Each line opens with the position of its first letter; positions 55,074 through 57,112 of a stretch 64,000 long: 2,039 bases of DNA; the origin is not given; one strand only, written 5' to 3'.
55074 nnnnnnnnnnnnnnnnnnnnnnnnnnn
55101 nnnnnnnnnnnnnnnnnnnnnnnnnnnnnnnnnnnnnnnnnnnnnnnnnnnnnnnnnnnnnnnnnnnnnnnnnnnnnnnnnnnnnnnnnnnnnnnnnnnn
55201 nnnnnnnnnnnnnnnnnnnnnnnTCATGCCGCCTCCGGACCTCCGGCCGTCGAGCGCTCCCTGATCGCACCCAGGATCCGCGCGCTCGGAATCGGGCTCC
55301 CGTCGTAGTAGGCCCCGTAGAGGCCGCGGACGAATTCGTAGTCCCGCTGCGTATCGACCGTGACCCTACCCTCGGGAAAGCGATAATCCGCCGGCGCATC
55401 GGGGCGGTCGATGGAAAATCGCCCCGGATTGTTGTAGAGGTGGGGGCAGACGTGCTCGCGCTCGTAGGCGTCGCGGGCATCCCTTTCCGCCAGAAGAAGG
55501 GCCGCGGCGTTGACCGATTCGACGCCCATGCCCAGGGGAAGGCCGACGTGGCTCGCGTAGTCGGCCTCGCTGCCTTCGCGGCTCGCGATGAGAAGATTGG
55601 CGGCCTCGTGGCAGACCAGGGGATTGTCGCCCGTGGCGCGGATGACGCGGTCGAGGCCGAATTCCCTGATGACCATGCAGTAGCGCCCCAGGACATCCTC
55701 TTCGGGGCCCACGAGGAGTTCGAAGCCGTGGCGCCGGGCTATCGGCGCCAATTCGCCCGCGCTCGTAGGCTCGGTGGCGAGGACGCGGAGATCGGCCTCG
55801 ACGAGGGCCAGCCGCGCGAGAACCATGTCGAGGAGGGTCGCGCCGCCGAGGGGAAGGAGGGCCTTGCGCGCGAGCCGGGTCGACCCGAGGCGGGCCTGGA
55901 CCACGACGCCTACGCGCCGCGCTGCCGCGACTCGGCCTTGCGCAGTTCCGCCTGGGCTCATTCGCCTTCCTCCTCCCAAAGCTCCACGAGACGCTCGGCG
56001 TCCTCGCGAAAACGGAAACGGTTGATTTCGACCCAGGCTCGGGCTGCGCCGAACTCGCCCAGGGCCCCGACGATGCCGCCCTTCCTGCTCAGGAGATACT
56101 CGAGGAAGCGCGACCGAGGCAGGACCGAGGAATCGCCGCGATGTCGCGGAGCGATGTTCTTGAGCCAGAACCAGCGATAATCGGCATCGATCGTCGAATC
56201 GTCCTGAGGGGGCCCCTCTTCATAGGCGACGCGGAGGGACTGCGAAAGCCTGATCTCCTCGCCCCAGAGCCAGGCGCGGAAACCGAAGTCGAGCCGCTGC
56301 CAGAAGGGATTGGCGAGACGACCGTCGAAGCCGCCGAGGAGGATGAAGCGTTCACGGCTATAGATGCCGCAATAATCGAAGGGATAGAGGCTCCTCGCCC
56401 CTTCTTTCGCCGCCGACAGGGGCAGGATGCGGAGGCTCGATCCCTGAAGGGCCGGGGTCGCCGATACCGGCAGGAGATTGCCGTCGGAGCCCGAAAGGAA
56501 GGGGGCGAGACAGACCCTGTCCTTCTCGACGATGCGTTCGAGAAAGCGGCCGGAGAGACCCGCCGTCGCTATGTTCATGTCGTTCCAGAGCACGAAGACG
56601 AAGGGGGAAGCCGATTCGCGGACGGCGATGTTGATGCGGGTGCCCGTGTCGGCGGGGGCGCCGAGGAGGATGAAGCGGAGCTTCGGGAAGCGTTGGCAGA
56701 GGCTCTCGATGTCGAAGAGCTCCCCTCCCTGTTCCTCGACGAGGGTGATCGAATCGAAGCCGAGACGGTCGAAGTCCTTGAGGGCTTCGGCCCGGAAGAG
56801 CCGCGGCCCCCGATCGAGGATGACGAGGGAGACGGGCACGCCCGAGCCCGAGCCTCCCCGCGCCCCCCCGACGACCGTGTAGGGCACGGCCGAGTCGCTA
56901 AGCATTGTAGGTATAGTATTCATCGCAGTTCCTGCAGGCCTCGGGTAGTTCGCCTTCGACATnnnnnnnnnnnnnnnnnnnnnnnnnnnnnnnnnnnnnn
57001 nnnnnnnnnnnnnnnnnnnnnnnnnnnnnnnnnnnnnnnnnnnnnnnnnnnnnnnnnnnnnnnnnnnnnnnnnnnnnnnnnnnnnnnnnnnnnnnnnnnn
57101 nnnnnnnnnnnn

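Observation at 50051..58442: Seven-gene translationally coupled operon (spiro-SPASM to GerMN) next to flaA with no recognisable complete pathway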

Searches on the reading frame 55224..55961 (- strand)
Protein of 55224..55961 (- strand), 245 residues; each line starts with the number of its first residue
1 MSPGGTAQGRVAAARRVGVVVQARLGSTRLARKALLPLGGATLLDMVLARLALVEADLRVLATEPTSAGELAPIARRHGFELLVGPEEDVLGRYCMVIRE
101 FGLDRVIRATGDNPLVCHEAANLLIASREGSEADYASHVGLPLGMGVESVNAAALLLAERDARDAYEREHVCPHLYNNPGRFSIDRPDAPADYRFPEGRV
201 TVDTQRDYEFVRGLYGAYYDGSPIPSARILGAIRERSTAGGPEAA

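Call 4: search_protein_families(library=pfam, proteins=[window:55224-55961:-], max_evalue=0.01)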
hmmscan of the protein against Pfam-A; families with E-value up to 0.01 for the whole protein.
window:55224-55961:- (245 aa): 2 families
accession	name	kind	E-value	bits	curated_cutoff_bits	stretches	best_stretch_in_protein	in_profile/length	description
PF02348.25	CTP_transf_3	-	4.9e-27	95.6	22.6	1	19-211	2-188/217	Cytidylyltransferase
PF12804.13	NTP_transf_3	-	2.3e-07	31.6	27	1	25-168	12-156/160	MobA-like NTP transferase domain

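Call 5: search_protein_families(library=ncbifam, proteins=[window:55224-55961:-], max_evalue=0.01)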
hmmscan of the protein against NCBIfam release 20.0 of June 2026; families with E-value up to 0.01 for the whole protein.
window:55224-55961:- (245 aa): 4 families
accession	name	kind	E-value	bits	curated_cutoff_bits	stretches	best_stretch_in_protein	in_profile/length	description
NF003952.0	PRK05450.1-5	subfamily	1.8e-08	33.8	193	1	18-128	4-116/250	3-deoxy-manno-octulosonate cytidylyltransferase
NF009905.0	PRK13368.1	subfamily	1.3e-07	31.2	255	1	17-127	3-113/243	3-deoxy-manno-octulosonate cytidylyltransferase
NF003948.0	PRK05450.1-1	equivalog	1.4e-05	24.4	281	1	16-85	5-71/248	3-deoxy-manno-octulosonate cytidylyltransferase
NF003950.0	PRK05450.1-3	subfamily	0.0099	15.2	234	0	17-130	3-119/248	3-deoxy-manno-octulosonate cytidylyltransferase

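Call 70: search_solved_structures(query=A7, max_evalue=0.01, show_alignments=0)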
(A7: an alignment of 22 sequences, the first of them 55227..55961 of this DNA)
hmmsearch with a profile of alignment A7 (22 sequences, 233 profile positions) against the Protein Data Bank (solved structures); distinct sequences matched with E-value up to 0.01: 14.
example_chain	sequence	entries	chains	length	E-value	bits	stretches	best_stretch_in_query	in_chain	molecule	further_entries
6oew_A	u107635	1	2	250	5.9e-37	130.3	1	5-227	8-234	Cytidylyltransferase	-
3duv_A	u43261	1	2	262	1.6e-10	43.8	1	8-119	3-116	3-deoxy-manno-octulosonate cytidylyltransferase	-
1vh3_A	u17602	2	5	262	1.7e-10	43.7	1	8-119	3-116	3-deoxy-manno-octulosonate cytidylyltransferase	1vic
3tqd_A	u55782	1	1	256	3e-10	42.9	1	5-118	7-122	3-deoxy-manno-octulosonate cytidylyltransferase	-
8ees_A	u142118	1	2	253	5.7e-10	42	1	4-124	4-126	3-deoxy-manno-octulosonate cytidylyltransferase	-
3jtj_A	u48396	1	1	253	9.5e-10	41.3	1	10-121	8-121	3-deoxy-manno-octulosonate cytidylyltransferase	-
3k8d_A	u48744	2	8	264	1.4e-09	40.7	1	5-124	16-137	3-deoxy-manno-octulosonate cytidylyltransferase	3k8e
1vh1_A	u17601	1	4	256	3.3e-09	39.5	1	8-124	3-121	3-deoxy-manno-octulosonate cytidylyltransferase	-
3oam_A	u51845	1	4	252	3.4e-09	39.4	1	8-120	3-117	3-deoxy-manno-octulosonate cytidylyltransferase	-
1gq9_A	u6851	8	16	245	1.2e-08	37.6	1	9-118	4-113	3-DEOXY-MANNO-OCTULOSONATE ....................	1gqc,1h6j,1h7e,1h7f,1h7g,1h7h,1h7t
2y6p_A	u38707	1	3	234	7.2e-08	35.1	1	7-116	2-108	3-DEOXY-MANNO-OCTULOSONATE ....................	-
3pol_A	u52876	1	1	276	9.8e-08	34.7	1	5-117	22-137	3-deoxy-manno-octulosonate cytidylyltransferase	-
4xwi_A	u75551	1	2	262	1.8e-07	33.8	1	7-118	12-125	3-deoxy-manno-octulosonate cytidylyltransferase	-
4fcu_A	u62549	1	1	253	3.3e-07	32.9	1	9-117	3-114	3-deoxy-manno-octulosonate cytidylyltransferase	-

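Call 73: search_protein_families(library=ncbifam, alignment_id=A7, max_evalue=0.001)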
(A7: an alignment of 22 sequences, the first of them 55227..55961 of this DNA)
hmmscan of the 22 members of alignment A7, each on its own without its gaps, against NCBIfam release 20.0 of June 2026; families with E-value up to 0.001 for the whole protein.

A. member 1, window:55227-55961:- (245 aa): 3 families
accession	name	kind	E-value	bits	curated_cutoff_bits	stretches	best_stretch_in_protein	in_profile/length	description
NF003952.0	PRK05450.1-5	subfamily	1.8e-08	33.8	193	1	18-128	4-116/250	3-deoxy-manno-octulosonate cytidylyltransferase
NF009905.0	PRK13368.1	subfamily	1.3e-07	31.2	255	1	17-127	3-113/243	3-deoxy-manno-octulosonate cytidylyltransferase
NF003948.0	PRK05450.1-1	equivalog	1.4e-05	24.4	281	1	16-85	5-71/248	3-deoxy-manno-octulosonate cytidylyltransferase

B. families by the number of members that match (of 22 scanned): 10 families
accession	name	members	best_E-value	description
NF009905.0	PRK13368.1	22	6.6e-17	3-deoxy-manno-octulosonate cytidylyltransferase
NF003952.0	PRK05450.1-5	22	2.9e-14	3-deoxy-manno-octulosonate cytidylyltransferase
NF003948.0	PRK05450.1-1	17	1.8e-10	3-deoxy-manno-octulosonate cytidylyltransferase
TIGR00466.1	kdsB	13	2.8e-12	3-deoxy-manno-octulosonate cytidylyltransferase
NF003950.0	PRK05450.1-3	10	5.2e-13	3-deoxy-manno-octulosonate cytidylyltransferase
TIGR04321.1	spiroSPASM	8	1.6e-07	spiro-SPASM protein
TIGR02665.1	molyb_mobA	2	7.2e-05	molybdenum cofactor guanylyltransferase MobA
TIGR03310.1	matur_MocA_YgfJ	1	0.00055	molybdenum cofactor cytidylyltransferase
TIGR03584.1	PseF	1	0.00055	pseudaminic acid cytidylyltransferase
NF011056.0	PRK14489.1-1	1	0.00055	bifunctional molybdenum cofactor guanylyltransferase MobA/molybdopterin-guanine dinucleotide biosynthesis adaptor protein MobB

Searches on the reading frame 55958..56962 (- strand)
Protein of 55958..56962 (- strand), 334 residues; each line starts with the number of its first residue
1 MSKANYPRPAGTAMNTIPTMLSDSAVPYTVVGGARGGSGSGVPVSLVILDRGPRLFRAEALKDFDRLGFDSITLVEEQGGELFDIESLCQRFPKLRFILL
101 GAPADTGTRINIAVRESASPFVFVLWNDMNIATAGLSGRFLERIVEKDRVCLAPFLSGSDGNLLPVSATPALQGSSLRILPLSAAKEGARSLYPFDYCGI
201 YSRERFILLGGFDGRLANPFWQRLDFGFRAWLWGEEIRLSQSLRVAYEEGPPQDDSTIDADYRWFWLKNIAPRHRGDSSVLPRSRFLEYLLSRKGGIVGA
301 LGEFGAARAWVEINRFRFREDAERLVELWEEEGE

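Call 4: search_protein_families(library=pfam, proteins=[window:55958-56962:-], max_evalue=0.01)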
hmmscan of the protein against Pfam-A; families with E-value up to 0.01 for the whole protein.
window:55958-56962:- (334 aa): 0 families

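Call 5: search_protein_families(library=ncbifam, proteins=[window:55958-56962:-], max_evalue=0.01)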
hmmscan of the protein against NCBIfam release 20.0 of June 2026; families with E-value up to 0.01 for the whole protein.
window:55958-56962:- (334 aa): 0 families

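Call 25: search_solved_structures(query=A2, max_evalue=10, show_alignments=2)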
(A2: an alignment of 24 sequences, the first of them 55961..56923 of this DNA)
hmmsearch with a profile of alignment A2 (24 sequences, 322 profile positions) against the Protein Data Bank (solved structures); distinct sequences matched with E-value up to 10: 1.
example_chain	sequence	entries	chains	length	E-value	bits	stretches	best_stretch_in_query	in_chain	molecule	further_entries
4qq0_A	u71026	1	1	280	0.14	14.4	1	56-90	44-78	Adenylate cyclase-like protein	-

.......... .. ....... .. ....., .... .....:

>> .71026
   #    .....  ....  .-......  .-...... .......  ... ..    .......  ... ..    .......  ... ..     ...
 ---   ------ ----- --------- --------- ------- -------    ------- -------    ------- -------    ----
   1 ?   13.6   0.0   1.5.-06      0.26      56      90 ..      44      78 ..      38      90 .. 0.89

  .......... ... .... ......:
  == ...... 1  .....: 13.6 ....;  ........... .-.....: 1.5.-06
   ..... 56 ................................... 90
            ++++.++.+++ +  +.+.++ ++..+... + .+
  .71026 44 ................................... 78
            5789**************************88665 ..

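Call 29: find_homologous_proteins(query=window:55961-56923:-, max_evalue=0.001)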
Query window:55961-56923:- (321 aa): 907 proteins with E <= 0.001 among 7625 candidates; the best 120 are listed.
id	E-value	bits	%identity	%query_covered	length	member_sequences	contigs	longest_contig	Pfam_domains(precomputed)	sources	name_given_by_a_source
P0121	1.8e-198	676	92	100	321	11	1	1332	-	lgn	-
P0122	2.4e-187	640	86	100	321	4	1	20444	-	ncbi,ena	-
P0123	6.9e-183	625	84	100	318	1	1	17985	-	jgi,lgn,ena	-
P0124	2.1e-179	614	82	100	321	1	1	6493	-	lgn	-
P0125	1.7e-176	604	82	100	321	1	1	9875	-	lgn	-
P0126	2.3e-154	531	72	100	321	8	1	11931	-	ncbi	ncbi:MAG: hypothetical protein ACOYM2_08130 [Rectinemataceae bacterium]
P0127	8.2e-152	523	72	99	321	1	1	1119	-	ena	-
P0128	6.2e-151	520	71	100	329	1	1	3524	-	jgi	jgi:hypothetical protein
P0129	1.0e-149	516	70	100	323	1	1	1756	-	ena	-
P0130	8.5e-145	500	68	100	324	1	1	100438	-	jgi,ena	-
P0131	8.1e-141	487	73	91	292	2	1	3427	-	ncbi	ncbi:MAG: hypothetical protein WCL50_10725 [Spirochaetota bacterium]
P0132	7.9e-135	467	69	91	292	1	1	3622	-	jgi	jgi:hypothetical protein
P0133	1.4e-127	443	60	100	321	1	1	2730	-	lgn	-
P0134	1.3e-126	440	61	99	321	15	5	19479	-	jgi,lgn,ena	-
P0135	1.3e-126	440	61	99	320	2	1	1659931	-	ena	-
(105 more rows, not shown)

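Call 38: predict_structure(alignment_id=A3)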
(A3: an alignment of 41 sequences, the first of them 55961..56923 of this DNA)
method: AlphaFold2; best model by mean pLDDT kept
length: 321 residues; sequences in the alignment: 41
mean_pLDDT: 71.7   pTM: 0.78
mean pLDDT of the five models: 71.7, 71.0, 69.1, 58.3, 57.8
residues with pLDDT >= 90: 37; 70-90: 183; 50-70: 54; < 50: 47
segments of 3 or more residues with pLDDT < 50: 1-6, 154-181, 310-321
pLDDT, mean of each block of 10 residues (from residue 1): 40 81 66 81 71 86 75 84 90 90 91 76 73 81 75 47 33 33 79 87 81 78 72 74 74 75 74 77 75 80 62 40 29
secondary structure, 60 per line:
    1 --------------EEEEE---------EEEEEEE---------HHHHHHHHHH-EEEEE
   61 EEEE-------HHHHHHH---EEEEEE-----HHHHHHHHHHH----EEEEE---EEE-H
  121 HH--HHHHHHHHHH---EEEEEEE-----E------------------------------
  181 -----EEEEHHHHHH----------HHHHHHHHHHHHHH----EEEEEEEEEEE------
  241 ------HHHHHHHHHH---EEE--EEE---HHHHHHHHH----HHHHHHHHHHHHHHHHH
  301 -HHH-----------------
elements in order: E15-19 E29-35 H45-54 E56-64 H72-78 E82-87 H93-103 E108-112 E116-118 H125-134 E138-144 E186-189 H190-195 H206-219 E224-234 H247-256 E260-262 E265-267 H271-279 H284-300

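Call 41: fold_search(model_id=the predicted structure, library=pdb)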
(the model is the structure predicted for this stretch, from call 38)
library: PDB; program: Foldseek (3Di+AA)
matches with E <= 10: 1188; with E <= 0.001: 220
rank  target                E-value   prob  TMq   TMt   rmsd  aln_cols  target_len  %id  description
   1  8ujg_B                4.1e-09  1.00  0.53  0.34   6.8       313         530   14  X-ray crystal structure of Toxoplasma gondii GalNAc-T3 in complex with UDP-GalNAc, Mn2+, and the mono-glycopeptide Srs (released 2024-05-15)
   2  8ujg_A                5.3e-09  1.00  0.55  0.35   6.7       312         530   16  X-ray crystal structure of Toxoplasma gondii GalNAc-T3 in complex with UDP-GalNAc, Mn2+, and the mono-glycopeptide Srs (released 2024-05-15)
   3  6nqt_E                1.3e-08  1.00  0.53  0.37   7.6       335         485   14  GalNac-T2 soaked with UDP-sugar (released 2020-01-29)
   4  6nqt_F                1.4e-08  1.00  0.53  0.38   7.6       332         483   13  GalNac-T2 soaked with UDP-sugar (released 2020-01-29)
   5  6pxu_B                1.4e-08  1.00  0.50  0.32   9.3       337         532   12  Crystal structure of human GalNAc-T12 bound to a diglycosylated peptide, Mn2+, and UDP (released 2019-09-25)
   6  2d7i_A                1.6e-08  1.00  0.48  0.31   7.9       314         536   12  Crystal structure of pp-GalNAc-T10 with UDP, GalNAc and Mn2+ (released 2006-11-07)
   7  8ujf_A                2.2e-08  1.00  0.51  0.34   7.4       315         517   14  X-ray crystal structure of Toxoplasma gondii GalNAc-T3 in complex with UDP-GalNAc, Mn2+, and Muc5AC-3,13 (released 2024-05-15)
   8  5nqa_B                2.3e-08  1.00  0.51  0.33   8.0       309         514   14  Crystal structure of GalNAc-T4 in complex with the monoglycopeptide 3 (released 2017-12-20)
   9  8uje                  2.5e-08  1.00  0.51  0.33   7.9       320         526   15  X-ray crystal structure of Toxoplasma gondii GalNAc-T3 in complex with UDP-GalNAc, Mn2+, and Muc5AC-3,13 (released 2024-05-15)
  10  6egs_A                3.9e-08  1.00  0.49  0.35  12.7       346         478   14  Crystal structure of the GalNAc-T2 F104S mutant in complex with UDP-GalNAc (released 2018-04-11)
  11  6nqt_C                4.4e-08  1.00  0.48  0.33   7.8       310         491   15  GalNac-T2 soaked with UDP-sugar (released 2020-01-29)
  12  6pxu_A                4.9e-08  1.00  0.48  0.32   9.5       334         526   13  Crystal structure of human GalNAc-T12 bound to a diglycosylated peptide, Mn2+, and UDP (released 2019-09-25)
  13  8uhz                  5.3e-08  1.00  0.52  0.35   6.6       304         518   13  X-ray crystal structure of Toxoplasma gondii GalNAc-T3 in complex with Mn2+ (released 2024-05-15)
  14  4d0z_F                5.3e-08  1.00  0.49  0.34   7.6       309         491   15  GalNAc-T2 crystal soaked with UDP-5SGalNAc, mEA2 and manganese (Higher resolution dataset) (released 2014-05-28)
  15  4d0t_A                6.0e-08  1.00  0.52  0.36   7.6       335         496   14  GalNAc-T2 crystal soaked with UDP-GalNAc, EA2 peptide and manganese (released 2014-05-28)
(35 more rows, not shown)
